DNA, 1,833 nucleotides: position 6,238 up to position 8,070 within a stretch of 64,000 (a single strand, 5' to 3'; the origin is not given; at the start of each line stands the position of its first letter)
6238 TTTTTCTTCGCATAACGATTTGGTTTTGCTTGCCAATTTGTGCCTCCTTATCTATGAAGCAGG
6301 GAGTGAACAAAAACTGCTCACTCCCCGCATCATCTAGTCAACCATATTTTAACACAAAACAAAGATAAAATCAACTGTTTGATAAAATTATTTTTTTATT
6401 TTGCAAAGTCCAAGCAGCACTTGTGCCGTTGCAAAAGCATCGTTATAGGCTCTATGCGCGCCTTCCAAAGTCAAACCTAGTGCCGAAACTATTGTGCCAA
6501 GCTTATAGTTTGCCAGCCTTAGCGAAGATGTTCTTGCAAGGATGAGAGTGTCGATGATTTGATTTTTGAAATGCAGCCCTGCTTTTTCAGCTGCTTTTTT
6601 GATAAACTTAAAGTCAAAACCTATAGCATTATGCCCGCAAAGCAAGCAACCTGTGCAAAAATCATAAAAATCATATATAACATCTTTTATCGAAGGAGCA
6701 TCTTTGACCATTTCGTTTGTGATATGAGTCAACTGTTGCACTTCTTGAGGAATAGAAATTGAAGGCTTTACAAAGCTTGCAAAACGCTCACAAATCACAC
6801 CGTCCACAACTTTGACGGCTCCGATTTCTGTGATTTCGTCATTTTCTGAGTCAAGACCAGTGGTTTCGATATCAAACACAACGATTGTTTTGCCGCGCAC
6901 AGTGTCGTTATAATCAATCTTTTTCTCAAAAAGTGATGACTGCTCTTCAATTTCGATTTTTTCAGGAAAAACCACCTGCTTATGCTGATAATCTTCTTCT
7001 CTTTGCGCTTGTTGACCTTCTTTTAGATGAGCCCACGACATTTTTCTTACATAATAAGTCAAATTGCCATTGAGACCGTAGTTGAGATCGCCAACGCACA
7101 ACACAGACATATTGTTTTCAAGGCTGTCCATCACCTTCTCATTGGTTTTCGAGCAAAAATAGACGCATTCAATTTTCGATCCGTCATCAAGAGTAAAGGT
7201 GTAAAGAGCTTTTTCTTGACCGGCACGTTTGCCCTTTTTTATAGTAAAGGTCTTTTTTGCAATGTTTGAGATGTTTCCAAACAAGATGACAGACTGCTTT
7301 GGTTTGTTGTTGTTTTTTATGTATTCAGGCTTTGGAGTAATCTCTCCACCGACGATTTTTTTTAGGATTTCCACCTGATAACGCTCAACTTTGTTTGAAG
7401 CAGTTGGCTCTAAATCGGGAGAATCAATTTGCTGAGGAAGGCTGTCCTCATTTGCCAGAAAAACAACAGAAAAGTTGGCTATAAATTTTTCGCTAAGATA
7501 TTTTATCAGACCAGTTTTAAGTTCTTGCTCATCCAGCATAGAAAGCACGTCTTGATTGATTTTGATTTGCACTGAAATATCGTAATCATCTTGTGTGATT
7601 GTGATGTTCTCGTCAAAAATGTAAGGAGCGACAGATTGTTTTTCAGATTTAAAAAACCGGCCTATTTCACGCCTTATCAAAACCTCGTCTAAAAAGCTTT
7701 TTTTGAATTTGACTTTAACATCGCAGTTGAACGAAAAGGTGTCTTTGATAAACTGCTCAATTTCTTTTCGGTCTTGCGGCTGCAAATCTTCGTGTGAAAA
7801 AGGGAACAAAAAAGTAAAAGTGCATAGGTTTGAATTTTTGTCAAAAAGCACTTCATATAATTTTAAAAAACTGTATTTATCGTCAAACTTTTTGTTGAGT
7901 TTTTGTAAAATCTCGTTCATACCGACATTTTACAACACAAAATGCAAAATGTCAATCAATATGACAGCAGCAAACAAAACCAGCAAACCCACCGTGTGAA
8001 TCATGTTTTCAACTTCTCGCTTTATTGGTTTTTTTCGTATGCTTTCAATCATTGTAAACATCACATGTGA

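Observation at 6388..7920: PolC-shaped protein without a polymerase: N-terminal domain, OB fold and proofreading exonuclease only, at the polC locus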

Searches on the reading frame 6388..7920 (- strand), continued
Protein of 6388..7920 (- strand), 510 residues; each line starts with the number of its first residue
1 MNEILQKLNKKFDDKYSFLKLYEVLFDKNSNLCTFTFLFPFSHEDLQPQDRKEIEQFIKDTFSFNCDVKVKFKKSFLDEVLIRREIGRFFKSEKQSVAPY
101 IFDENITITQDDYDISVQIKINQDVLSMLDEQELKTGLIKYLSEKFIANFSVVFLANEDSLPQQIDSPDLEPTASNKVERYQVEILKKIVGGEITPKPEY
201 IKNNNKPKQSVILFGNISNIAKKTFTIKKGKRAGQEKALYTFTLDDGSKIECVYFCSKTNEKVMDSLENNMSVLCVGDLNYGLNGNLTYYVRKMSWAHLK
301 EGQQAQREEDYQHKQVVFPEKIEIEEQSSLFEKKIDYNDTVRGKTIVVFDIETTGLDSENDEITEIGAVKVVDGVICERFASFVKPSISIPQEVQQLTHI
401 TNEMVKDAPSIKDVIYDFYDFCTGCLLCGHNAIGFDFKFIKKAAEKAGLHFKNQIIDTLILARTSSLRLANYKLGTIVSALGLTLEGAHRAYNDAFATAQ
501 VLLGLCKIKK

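Call 34: find_related_loci(query=A1, collection=genome_contigs, flank=3000)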
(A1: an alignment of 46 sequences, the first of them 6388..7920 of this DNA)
Query A1 (510 aa) in genome_contigs; peptide patterns used: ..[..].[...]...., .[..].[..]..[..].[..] (x = any residue, [..] = any of these).
600 stretches matched a pattern (row limit reached: there are more); 585 encode a relative of the query (tblastn E <= 1e-3); the best 80 are kept; 80 distinct loci.
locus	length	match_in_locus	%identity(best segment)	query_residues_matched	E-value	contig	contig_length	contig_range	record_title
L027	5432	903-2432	82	1-510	0e+0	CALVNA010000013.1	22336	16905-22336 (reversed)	MAG: uncultured Clostridia bacterium isolate BRZ_DN__bin10 genome assembly, contig: BRZ_DN__NODE_2696_length_22336_cov_4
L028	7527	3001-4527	68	1-505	0e+0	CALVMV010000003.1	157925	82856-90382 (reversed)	MAG: uncultured Clostridia bacterium isolate BRZ_BA__bin78 genome assembly, contig: BRZ_BA__NODE_173_length_157925_cov_1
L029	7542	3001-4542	52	1-510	3e-167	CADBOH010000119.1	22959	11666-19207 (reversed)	MAG: uncultured Clostridiales bacterium isolate RUG14149 genome assembly, contig: RUG14149_asm_119, whole genome shotgun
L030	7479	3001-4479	44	15-505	4e-133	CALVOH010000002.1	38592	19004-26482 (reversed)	MAG: uncultured Clostridia bacterium isolate BRZ_FA__bin71 genome assembly, contig: BRZ_FA__NODE_1182_length_38592_cov_3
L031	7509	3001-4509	43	6-510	1e-126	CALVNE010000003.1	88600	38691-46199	MAG: uncultured Clostridia bacterium isolate BRZ_EH__bin128 genome assembly, contig: BRZ_EH__NODE_462_length_88600_cov_8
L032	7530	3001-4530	39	1-507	6e-100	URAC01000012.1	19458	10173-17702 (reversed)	uncultured Firmicutes bacterium isolate UMGS808 genome assembly, contig: NODE_497_length_19458_cov_10.609596, whole geno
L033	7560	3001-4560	35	3-505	2e-77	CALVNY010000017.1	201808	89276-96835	MAG: uncultured Clostridia bacterium isolate E22__bin106 genome assembly, contig: E22__k127_2115800, whole genome shotgu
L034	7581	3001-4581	40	1-509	6e-107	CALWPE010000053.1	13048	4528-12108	MAG: uncultured Clostridia bacterium isolate E04__bin364 genome assembly, contig: E04__k127_8633327, whole genome shotgu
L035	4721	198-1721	30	2-505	3e-58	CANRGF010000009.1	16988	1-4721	MAG: uncultured Clostridia bacterium isolate Lapin-021__bin12 genome assembly, contig: Lapin-021__NODE_3801_length_16988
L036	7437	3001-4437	31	27-510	5e-58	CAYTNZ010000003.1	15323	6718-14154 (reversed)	MAG TPA_asm: uncultured Clostridia bacterium isolate SRP225648_co1_86 genome assembly, contig: NODE_9670_length_15323_co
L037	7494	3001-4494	28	3-509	4e-53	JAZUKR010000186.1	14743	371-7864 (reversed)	MAG: Christensenellaceae bacterium isolate T1900045248_TH20190018.MAGScoT_cleanbin_000051 SGB_5699_k141_186671, whole ge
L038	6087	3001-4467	29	19-509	3e-53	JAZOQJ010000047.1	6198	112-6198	MAG: Clostridia bacterium isolate T1900045568_YK20190262.MAGScoT_cleanbin_000055 SGB_7953_k141_848970, whole genome shot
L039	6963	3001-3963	35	191-510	1e-51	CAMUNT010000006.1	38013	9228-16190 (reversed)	MAG TPA_asm: uncultured Clostridia bacterium isolate SRR14038233_bin.94_metawrap_v1.3_MAG genome assembly, contig: NODE.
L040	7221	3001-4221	30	105-506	9e-51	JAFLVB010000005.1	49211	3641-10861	MAG: Clostridiales bacterium isolate HAN094 Seq5, whole genome shotgun sequence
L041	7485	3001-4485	29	10-510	2e-48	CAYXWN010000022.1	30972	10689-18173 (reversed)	MAG TPA_asm: uncultured Clostridia bacterium isolate SRP313737_co1_199 genome assembly, contig: NODE_2344_length_30972_c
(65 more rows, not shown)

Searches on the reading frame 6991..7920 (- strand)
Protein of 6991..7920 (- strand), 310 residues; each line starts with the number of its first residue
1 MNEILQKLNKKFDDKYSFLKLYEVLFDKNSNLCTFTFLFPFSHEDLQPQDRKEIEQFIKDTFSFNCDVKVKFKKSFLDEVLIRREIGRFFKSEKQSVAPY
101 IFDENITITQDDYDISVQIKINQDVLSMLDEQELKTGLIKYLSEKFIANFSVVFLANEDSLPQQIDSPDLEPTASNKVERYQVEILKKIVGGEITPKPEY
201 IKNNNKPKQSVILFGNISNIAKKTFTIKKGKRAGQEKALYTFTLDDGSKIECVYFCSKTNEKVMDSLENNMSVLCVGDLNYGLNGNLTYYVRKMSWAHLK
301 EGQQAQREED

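Call 61: search_protein_representatives(alignment_id=A2)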
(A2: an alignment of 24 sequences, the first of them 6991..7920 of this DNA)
Query: 24 sequences, 315 profile positions. Proteins with E-value up to 0.001 (for the whole library): 829; up to 1e-10: 571; up to 1e-30: 303. The best 150 are listed.
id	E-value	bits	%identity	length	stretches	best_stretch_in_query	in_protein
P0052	2.0e-86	306.5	-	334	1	1-312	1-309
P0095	2.1e-84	299.9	-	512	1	1-312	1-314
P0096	5.9e-82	291.8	-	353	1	3-314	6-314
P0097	4.1e-80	285.8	-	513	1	1-309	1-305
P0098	6.5e-80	285.1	-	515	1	2-311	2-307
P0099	5.7e-77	275.4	-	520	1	1-307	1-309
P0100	1.2e-74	267.8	-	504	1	1-310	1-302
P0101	3.1e-74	266.4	-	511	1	1-311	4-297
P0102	8.0e-74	265.1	-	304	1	1-305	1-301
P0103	1.4e-72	261.0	-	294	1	1-297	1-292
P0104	3.5e-72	259.7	-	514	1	3-313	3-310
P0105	4.5e-72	259.4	-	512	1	4-315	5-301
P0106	1.4e-71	257.7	-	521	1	1-302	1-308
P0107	1.8e-71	257.3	-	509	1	2-313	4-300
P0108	1.2e-69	251.4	-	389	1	2-307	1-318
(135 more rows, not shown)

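Call 68: predict_structure(alignment_id=A2)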
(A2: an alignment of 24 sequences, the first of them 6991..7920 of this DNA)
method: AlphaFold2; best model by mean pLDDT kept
length: 310 residues; sequences in the alignment: 24
mean_pLDDT: 86.6   pTM: 0.44
mean pLDDT of the five models: 86.6, 85.0, 84.5, 84.1, 83.7
residues with pLDDT >= 90: 164; 70-90: 117; 50-70: 21; < 50: 8
segments of 3 or more residues with pLDDT < 50: 170-174
pLDDT, mean of each block of 10 residues (from residue 1): 83 88 89 88 84 91 86 80 91 86 90 88 87 92 86 88 59 62 93 94 92 97 88 88 96 92 92 96 88 95 54
secondary structure, 60 per line:
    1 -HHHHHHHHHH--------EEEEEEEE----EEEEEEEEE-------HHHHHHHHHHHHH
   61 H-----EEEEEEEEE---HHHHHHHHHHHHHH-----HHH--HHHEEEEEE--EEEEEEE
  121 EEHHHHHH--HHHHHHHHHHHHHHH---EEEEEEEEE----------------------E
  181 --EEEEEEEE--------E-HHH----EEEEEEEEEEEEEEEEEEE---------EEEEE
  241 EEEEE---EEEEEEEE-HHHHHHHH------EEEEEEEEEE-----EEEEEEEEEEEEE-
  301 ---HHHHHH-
elements in order: H2-11 E20-27 E32-40 H48-61 E67-75 H79-92 E106-111 E114-122 H123-128 H131-145 E149-157 E183-190 E208-226 E236-245 E249-256 H258-265 E272-281 E287-299 H304-309

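Call 71: fold_search(model_id=the predicted structure, library=pdb)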
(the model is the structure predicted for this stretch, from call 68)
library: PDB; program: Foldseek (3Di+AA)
matches with E <= 10: 1471; with E <= 0.001: 79
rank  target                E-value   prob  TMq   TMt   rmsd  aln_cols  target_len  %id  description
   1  3f2b_A                7.0e-05  1.00  0.28  0.09   3.0       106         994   14  DNA Polymerase PolC from Geobacillus kaustophilus complex with DNA, dGTP, Mg and Zn (released 2009-01-20)
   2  8ylw_D                7.5e-05  1.00  0.25  0.16  13.5       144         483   16  Crystal Structure of Lysyl-tRNA Synthetase from Plasmodium falciparum complexed with Lys-AMS (released 2025-09-10)
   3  4h02_B                7.5e-05  1.00  0.23  0.16  13.4       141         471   16  Crystal structure of P. falciparum Lysyl-tRNA synthetase (released 2013-05-01)
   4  4pg3_C                1.0e-04  1.00  0.24  0.16  13.5       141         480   16  Crystal structure of KRS complexed with inhibitor (released 2014-07-16)
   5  3f2c_A                1.1e-04  1.00  0.28  0.09   3.0       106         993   14  DNA Polymerase PolC from Geobacillus kaustophilus complex with DNA, dGTP and Mn (released 2009-01-20)
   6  9dpl_A                1.2e-04  1.00  0.22  0.13  21.2       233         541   11  Human LysRS bound to cellular modified tRNA-Lys3 and AIMP2 (released 2025-03-12)
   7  8k9x_B                1.4e-04  1.00  0.22  0.15   4.4       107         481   16  Crystal structure of plasmodium LysRS complexing with ASP3026 derived LysRS inhibitor 5 (ADKI5) (released 2024-06-26)
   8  8aaj_A                1.4e-04  0.99  0.27  0.24  17.9       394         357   10  Crystal structure of the Pyrococcus abyssi RPA (apo form) (released 2023-05-03)
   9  6agt_C                1.5e-04  1.00  0.23  0.15  13.8       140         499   14  Crystal structure of PfKRS complexed with chromone inhibitor (released 2019-03-13)
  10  6ka6_B                1.7e-04  1.00  0.23  0.15   5.9       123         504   14  Crystal structure of plasmodium lysyl-tRNA synthetase in complex with a cladosporin derivative 1 (released 2020-04-08)
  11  6ka6_A                1.7e-04  1.00  0.20  0.13  19.4       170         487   13  Crystal structure of plasmodium lysyl-tRNA synthetase in complex with a cladosporin derivative 1 (released 2020-04-08)
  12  6m0t_A                1.9e-04  1.00  0.24  0.15  13.9       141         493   15  Crystal Structure of Lysyl-tRNA Synthetase from Plasmodium falciparum complexed with L-lysine and Cladosporin derivati (released 2021-04-21)
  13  8c5y_B                1.9e-04  1.00  0.23  0.36  10.4       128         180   15  RPA tetrameric supercomplex from Pyrococcus abyssi (released 2023-05-03)
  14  6kbf_B                2.2e-04  1.00  0.22  0.15   6.1       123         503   14  Crystal structure of plasmodium lysyl-tRNA synthetase in complex with a cladosporin derivative 3 (released 2020-04-08)
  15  7uy7_A                2.2e-04  0.97  0.22  0.13  19.3       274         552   12  Tetrahymena CST with Polymerase alpha-Primase (released 2022-07-13)
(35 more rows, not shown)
